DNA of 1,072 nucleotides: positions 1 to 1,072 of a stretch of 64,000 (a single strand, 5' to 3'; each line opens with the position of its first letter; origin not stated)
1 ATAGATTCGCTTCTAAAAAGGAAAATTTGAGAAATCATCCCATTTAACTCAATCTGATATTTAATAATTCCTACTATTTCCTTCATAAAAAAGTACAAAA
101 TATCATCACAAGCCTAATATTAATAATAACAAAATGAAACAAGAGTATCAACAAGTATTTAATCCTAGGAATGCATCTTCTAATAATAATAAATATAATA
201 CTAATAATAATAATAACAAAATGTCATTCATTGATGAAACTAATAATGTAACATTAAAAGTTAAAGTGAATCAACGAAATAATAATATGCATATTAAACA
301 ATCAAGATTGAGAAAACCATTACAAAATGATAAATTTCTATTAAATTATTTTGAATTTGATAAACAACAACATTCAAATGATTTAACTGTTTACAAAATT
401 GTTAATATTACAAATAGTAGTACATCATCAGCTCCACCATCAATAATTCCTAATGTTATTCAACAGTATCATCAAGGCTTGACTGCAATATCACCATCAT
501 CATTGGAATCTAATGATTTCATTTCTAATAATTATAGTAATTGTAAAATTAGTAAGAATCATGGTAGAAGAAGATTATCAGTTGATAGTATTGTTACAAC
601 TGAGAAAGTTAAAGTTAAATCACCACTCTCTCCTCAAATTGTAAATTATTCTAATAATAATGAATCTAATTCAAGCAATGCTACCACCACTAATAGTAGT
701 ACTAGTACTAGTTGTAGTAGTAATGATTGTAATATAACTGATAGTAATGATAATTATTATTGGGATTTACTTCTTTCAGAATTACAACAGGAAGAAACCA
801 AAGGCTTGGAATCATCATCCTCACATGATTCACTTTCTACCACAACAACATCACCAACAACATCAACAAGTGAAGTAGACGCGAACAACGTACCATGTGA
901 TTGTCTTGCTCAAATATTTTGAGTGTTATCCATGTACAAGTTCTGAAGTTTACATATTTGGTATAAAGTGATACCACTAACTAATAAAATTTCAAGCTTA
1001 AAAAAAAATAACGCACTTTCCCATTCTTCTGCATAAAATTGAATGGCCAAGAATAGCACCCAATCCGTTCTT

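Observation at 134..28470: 28-kb block of four co-amplified, lineage-specific small-protein gene families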

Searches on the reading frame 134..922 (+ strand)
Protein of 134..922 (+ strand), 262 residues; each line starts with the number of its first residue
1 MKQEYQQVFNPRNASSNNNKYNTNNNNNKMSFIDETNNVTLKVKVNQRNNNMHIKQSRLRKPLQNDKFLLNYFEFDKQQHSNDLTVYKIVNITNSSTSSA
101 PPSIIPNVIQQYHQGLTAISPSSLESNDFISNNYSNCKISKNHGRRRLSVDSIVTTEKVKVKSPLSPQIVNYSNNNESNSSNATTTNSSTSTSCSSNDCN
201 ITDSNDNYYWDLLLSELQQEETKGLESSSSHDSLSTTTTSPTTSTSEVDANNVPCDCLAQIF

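Call 7: search_protein_families(library=pfam, max_evalue=1, proteins=[window:134-922:+])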
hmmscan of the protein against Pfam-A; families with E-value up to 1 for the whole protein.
window:134-922:+ (262 aa): 0 families
